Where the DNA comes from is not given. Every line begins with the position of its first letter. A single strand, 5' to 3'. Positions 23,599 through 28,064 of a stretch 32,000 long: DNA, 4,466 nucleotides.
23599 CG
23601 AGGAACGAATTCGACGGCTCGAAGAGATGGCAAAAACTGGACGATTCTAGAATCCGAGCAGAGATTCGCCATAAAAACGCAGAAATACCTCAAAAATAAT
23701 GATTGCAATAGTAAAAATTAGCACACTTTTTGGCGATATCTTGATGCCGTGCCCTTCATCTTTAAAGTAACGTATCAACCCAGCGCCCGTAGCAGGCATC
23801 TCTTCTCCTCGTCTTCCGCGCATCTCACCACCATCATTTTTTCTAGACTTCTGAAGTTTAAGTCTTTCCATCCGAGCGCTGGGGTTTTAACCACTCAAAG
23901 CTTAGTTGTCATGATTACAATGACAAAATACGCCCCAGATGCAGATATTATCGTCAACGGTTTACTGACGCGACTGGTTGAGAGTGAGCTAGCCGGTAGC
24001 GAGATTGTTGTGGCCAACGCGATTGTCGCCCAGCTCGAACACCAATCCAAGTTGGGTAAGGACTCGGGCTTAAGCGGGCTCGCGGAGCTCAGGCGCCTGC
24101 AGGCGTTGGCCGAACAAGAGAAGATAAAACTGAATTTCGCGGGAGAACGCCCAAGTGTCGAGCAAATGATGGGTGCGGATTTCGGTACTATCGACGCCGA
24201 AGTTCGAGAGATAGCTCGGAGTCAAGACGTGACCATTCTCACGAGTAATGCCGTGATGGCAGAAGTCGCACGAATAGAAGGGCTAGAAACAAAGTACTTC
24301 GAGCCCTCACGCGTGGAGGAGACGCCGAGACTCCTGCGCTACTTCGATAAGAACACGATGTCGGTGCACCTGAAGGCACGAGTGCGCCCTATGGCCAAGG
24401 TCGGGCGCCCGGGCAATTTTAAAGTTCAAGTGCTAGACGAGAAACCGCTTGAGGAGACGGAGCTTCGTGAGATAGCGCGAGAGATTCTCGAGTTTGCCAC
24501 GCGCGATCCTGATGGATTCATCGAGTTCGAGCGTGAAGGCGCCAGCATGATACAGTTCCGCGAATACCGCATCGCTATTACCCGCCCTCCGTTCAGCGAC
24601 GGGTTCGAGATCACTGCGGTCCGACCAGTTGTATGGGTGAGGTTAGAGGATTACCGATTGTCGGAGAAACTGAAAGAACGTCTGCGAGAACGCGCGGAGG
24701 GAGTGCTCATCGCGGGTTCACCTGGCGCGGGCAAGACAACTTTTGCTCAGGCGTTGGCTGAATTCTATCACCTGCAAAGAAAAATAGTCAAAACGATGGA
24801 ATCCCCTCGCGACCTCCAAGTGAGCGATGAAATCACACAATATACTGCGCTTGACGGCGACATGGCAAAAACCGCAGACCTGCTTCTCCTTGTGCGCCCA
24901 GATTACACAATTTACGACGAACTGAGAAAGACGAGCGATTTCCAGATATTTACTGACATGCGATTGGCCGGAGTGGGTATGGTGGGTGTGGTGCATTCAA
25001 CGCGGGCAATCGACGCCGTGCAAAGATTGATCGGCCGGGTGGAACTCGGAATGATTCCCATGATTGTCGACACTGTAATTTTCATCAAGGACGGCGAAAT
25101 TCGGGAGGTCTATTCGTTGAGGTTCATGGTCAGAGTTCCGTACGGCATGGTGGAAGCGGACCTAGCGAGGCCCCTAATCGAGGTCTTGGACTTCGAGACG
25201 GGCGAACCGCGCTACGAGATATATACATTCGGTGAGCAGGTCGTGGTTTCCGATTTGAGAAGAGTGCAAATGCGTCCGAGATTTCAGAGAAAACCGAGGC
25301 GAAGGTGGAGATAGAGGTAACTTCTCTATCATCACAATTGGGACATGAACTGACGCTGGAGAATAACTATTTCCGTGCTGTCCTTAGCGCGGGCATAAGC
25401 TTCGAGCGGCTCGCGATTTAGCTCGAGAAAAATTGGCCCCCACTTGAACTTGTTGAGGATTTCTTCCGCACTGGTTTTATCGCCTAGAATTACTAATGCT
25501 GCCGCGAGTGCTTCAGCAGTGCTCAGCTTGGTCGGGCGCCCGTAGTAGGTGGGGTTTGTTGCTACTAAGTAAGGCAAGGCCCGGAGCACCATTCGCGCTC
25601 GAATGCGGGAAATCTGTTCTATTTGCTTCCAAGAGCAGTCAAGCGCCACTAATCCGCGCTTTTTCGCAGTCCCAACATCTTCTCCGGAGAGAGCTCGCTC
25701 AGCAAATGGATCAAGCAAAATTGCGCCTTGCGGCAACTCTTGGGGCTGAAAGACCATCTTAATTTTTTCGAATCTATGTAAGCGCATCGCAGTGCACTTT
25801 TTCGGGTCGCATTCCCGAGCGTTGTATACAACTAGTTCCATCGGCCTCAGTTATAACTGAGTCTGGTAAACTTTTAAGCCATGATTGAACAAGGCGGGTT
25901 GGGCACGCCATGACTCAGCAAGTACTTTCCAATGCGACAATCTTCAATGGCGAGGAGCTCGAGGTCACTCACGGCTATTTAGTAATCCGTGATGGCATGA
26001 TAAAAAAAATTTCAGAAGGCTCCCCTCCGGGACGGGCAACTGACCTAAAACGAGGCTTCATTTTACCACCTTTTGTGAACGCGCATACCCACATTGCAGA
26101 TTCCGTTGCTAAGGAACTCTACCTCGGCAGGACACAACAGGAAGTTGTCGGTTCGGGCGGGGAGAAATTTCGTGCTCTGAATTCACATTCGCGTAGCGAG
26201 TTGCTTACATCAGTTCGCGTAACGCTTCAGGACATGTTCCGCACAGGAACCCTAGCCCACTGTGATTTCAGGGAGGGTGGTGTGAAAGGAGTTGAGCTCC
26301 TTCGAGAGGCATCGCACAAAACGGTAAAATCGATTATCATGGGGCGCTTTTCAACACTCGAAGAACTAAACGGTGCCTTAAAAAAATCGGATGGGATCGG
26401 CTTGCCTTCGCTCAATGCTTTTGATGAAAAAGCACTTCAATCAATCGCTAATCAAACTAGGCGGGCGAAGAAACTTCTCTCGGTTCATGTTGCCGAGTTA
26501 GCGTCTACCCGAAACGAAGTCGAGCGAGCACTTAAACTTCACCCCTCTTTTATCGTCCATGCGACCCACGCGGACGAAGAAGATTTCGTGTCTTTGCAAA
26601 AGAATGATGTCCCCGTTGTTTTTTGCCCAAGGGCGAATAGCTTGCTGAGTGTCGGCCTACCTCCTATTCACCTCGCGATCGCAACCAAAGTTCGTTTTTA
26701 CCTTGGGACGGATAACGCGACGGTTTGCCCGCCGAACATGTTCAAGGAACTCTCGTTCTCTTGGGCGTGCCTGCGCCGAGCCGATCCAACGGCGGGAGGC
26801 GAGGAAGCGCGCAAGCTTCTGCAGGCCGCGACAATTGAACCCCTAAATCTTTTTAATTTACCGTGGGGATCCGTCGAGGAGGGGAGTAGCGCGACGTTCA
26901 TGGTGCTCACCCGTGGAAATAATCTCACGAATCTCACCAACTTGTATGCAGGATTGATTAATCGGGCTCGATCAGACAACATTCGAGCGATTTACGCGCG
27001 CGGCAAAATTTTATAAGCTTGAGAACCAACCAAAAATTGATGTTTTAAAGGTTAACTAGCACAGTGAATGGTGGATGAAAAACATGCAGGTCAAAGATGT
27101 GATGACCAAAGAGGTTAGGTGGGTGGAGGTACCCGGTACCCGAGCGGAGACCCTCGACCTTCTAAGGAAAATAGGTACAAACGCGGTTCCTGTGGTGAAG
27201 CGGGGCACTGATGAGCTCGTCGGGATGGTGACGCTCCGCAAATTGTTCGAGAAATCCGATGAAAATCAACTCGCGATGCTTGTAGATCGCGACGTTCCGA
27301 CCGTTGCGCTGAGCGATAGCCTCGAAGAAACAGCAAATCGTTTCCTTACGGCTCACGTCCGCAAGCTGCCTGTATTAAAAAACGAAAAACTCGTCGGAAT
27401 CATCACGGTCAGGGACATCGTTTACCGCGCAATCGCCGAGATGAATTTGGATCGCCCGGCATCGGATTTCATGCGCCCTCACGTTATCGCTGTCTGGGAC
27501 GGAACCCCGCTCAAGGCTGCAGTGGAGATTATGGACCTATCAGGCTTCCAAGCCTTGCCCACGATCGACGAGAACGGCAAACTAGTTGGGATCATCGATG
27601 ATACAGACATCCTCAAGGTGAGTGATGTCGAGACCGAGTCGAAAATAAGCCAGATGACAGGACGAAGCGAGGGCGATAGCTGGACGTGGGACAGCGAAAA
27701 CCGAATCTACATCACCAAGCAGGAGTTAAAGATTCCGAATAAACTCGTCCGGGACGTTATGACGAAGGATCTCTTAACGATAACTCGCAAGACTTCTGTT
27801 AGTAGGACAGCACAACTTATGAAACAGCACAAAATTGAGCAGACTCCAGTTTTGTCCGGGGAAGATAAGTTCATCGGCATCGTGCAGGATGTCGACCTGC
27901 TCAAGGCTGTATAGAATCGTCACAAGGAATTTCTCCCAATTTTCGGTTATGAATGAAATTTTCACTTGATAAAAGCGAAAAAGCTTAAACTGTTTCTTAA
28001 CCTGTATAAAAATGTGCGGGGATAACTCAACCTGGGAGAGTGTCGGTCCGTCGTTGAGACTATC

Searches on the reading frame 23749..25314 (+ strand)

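Call 20: search_protein_families(library=pfam, proteins=[window:23749-25314:+], max_evalue=0.00001)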
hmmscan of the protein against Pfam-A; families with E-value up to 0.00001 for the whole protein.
window:23749-25314:+ (521 aa): 1 family
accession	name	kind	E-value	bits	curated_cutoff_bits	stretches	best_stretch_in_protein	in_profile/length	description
PF00437.27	T2SSE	-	4.5e-06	26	24.9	1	306-428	132-256/370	Type II/IV secretion system protein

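Call 79: search_protein_families(library=padloc, proteins=[window:23749-25314:+], max_evalue=0.001)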
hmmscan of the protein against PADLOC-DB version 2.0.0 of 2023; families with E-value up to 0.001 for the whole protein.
window:23749-25314:+ (521 aa): 3 families
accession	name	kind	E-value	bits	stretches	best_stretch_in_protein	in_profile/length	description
PDLC04232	IetA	-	0.00055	17.4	1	310-340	110-140/330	-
PDLC05079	PDC-S73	-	0.00071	16.5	0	314-342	189-217/752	-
PDLC02913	ATPase_I-A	-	0.00088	16.5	0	297-365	57-123/508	-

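Call 80: search_protein_families(library=ncbifam, proteins=[window:23749-25314:+], max_evalue=0.001)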
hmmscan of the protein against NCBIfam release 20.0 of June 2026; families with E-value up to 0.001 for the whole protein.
window:23749-25314:+ (521 aa): 9 families
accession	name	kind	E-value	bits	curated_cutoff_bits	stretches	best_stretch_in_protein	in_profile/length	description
NF010335.0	PRK13764.1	equivalog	9.8e-208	691.6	340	1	58-505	3-452/613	ATPase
NF053733.1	HJMigATPsPINA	equivalog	1.7e-135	452.5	800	1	67-508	6-436/502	holliday junction branch migration ATPase PINA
NF041000.1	ATPase_ComGA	equivalog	1.1e-06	27.9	300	1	307-428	119-243/267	competence type IV pilus ATPase ComGA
TIGR02788.1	VirB11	equivalog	3.8e-06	26.2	249.95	1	307-429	136-264/308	P-type DNA transfer ATPase VirB11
TIGR02533.1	type_II_gspE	equivalog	2.2e-05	23.3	630.25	1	307-442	234-368/486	type II secretion system ATPase GspE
TIGR02782.1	TrbB_P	equivalog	2.7e-05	23.6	304.55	1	317-428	137-253/303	P-type conjugative transfer ATPase TrbB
TIGR01420.1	pilT_fam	subfamily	3.1e-05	23.4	319.1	1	198-428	9-240/343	PilT/PilU family type 4a pilus ATPase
NF010407.0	PRK13833.1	subfamily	7.8e-05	22.2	499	1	312-427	141-259/323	conjugal transfer protein TrbB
NF003226.0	PRK04195.1-1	equivalog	0.00054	19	588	1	315-378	39-101/405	replication factor C large subunit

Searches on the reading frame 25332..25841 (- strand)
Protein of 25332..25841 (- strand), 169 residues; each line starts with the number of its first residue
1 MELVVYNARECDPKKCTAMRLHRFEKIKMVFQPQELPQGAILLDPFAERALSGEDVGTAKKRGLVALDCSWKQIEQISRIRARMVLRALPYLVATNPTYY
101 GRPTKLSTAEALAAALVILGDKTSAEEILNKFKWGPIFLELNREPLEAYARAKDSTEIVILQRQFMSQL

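Call 20: search_protein_families(library=pfam, proteins=[window:25332-25841:-], max_evalue=0.00001)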
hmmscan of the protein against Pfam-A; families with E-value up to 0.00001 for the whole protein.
window:25332-25841:- (169 aa): 2 families
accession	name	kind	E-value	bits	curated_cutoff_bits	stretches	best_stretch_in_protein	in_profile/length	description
PF04034.18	Ribo_biogen_C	-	6.5e-44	149.2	29.9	1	41-166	1-127/127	Ribosome biogenesis protein, C-terminal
PF04068.21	Fer4_RLI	-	5.7e-06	26.4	23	1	1-30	1-30/35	Possible Fer4-like domain in RNase L inhibitor, RLI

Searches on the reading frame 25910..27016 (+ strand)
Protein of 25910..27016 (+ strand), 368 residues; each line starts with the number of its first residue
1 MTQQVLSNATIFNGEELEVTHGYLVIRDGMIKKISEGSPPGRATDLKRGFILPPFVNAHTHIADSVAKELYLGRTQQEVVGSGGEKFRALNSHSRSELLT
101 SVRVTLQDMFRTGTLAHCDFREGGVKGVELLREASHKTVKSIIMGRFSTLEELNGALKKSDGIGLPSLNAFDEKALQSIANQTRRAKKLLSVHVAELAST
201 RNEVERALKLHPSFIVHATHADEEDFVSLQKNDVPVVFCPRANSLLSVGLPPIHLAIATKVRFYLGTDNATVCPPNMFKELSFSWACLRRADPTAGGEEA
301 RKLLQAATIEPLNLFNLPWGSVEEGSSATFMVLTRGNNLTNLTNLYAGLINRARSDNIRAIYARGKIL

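Call 20: search_protein_families(library=pfam, proteins=[window:25910-27016:+], max_evalue=0.00001)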
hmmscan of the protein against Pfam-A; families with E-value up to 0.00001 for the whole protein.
window:25910-27016:+ (368 aa): 2 families
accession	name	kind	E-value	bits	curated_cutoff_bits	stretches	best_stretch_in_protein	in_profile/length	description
PF01979.26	Amidohydro_1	-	1.5e-24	87.4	25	1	50-367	1-344/345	Amidohydrolase family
PF07969.17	Amidohydro_3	-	4.4e-06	26.9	29.7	0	245-334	356-445/472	Amidohydrolase family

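Call 76: list_cluster_members(proteins=[window:25910-27013:+, window:27075-27911:+, window:22787-23647:+, window:25335-25841:-, window:28278-29867:+, window:22182-22727:+, window:15223-16185:-, window:3855-5069:-])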
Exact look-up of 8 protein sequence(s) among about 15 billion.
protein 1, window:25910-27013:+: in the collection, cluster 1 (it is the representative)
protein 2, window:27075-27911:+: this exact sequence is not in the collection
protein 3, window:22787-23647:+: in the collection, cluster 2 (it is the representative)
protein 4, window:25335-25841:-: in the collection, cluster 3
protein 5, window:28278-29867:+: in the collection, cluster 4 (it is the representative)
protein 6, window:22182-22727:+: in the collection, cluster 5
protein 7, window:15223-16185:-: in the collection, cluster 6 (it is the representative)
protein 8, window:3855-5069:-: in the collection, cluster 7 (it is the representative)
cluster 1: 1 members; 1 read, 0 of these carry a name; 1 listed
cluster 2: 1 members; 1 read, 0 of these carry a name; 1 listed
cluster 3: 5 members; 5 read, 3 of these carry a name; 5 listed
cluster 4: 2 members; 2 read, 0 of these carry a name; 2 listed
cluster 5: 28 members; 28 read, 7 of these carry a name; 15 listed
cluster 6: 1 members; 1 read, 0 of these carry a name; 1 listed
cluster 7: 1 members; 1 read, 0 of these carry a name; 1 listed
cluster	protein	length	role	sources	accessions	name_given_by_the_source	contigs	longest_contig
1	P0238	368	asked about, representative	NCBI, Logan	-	-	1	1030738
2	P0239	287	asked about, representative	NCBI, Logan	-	-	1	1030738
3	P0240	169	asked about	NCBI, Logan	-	-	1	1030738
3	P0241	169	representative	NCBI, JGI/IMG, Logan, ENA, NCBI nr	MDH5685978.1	MAG: DUF367 family protein [Hadesarchaea archaeon] | DUF367 family protein [Hadesarchaea archaeon]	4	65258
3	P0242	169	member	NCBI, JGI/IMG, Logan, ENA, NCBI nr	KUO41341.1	MAG: ribosome biogenesis protein [Hadesarchaea archaeon DG-33]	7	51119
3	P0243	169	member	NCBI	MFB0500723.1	MAG: DUF367 family protein [Candidatus Hadarchaeaceae archaeon]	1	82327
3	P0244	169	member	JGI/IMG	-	-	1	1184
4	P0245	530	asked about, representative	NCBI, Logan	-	-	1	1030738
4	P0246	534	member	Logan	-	-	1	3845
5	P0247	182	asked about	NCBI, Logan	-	-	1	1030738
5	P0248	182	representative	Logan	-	-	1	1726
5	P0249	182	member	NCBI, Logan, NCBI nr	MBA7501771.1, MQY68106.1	hypothetical protein ES706_00346 [subsurface metagenome] | AAA family ATPase [Hadesarchaea archaeon]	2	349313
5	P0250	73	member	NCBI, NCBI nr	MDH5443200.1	MAG: AAA family ATPase, partial [Hadesarchaea archaeon] | AAA family ATPase [Hadesarchaea archaeon]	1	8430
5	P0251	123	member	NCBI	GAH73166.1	unnamed protein product, partial [marine sediment metagenome]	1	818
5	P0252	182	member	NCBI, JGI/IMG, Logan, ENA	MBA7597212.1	hypothetical protein ES703_04208 [subsurface metagenome]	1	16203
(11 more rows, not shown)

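Call 87: find_encoding_contigs(protein=window:25910-27013:+, flank=10000, max_places=2)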
Protein window:25910-27013:+ (368 aa): no gene with exactly this product is on record in the collection.

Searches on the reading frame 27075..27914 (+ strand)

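Call 20: search_protein_families(library=pfam, proteins=[window:27075-27914:+], max_evalue=0.00001)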
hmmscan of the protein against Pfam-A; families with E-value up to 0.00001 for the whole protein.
window:27075-27914:+ (279 aa): 1 family
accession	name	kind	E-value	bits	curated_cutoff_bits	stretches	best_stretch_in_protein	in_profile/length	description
PF00571.33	CBS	-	1.6e-43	147.2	24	4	225-279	1-55/57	CBS domain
